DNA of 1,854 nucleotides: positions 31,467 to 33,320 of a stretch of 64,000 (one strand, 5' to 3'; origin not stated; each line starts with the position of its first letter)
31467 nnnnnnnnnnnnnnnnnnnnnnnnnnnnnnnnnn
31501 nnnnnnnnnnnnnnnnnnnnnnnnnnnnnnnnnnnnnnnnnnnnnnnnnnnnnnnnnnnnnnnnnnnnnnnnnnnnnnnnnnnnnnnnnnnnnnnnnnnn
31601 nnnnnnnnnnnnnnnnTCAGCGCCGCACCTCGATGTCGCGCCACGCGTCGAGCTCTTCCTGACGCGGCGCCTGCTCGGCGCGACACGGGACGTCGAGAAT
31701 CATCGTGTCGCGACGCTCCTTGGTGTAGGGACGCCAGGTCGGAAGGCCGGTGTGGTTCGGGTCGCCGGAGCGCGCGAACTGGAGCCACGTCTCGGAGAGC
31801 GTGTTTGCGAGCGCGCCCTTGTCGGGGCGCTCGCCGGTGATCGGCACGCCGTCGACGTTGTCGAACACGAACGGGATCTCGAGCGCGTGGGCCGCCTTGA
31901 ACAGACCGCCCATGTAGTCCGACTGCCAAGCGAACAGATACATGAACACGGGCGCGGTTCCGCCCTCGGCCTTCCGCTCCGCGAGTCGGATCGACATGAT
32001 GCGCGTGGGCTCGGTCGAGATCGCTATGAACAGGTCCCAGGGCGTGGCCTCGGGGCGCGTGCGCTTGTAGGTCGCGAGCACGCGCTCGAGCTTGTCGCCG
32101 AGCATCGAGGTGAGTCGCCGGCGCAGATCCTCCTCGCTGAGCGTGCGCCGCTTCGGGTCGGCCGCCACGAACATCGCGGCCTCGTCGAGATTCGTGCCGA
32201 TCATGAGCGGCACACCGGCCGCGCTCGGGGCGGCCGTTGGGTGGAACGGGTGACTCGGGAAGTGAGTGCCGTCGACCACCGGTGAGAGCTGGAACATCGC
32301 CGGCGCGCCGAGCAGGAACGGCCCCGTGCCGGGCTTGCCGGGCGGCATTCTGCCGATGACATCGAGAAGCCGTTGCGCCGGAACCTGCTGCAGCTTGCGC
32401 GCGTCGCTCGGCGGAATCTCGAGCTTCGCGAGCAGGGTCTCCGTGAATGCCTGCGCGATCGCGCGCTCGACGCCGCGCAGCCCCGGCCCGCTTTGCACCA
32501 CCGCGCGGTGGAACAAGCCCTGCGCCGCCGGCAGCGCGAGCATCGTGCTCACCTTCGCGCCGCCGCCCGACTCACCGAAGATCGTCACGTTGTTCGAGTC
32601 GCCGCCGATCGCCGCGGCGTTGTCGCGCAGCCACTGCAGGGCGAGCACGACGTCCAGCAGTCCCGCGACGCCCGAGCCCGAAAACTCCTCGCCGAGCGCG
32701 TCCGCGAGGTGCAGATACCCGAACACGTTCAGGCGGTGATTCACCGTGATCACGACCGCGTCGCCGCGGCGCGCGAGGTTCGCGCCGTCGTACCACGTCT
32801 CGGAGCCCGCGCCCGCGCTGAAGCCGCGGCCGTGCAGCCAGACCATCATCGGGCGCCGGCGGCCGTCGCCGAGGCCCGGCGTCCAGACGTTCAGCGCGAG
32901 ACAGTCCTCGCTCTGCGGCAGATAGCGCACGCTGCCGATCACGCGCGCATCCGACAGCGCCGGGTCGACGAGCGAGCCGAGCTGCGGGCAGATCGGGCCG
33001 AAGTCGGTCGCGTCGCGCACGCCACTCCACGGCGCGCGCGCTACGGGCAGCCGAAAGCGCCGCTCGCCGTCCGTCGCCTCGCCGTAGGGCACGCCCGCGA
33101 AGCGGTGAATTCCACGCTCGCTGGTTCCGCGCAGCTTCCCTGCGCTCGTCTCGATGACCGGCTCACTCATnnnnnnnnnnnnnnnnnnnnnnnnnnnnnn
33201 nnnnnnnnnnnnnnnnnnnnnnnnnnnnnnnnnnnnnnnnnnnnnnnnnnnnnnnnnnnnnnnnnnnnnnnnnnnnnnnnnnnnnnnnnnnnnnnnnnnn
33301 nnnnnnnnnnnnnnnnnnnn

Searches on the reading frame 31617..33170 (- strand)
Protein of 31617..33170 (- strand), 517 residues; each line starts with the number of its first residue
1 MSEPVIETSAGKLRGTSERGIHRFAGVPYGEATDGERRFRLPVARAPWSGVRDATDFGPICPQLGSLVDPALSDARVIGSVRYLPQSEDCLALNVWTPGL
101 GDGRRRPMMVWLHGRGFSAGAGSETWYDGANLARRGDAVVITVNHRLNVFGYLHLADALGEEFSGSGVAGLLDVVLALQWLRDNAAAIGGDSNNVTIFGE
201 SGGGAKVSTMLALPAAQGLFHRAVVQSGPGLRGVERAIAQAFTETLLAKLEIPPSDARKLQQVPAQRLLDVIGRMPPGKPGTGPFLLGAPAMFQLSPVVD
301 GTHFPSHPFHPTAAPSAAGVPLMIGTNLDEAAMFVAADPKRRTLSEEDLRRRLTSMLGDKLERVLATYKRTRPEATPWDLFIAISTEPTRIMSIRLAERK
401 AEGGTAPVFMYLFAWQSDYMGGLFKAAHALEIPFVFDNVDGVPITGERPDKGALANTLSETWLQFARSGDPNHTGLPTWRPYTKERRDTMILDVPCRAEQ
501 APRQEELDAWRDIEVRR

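Call 61: search_protein_families(library=pfam, proteins=[window:31617-33170:-], max_evalue=0.00001)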
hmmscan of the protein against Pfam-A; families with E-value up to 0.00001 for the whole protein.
window:31617-33170:- (517 aa): 3 families
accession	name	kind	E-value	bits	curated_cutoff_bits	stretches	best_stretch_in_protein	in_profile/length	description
PF00135.34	COesterase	-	1.2e-96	325.1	27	1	3-510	2-515/515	Carboxylesterase family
PF20434.5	BD-FAE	-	1.9e-06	28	26.8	0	105-217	12-112/215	BD-FAE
PF07859.19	Abhydrolase_3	-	3.4e-06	27.4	25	0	171-225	49-104/210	alpha/beta hydrolase fold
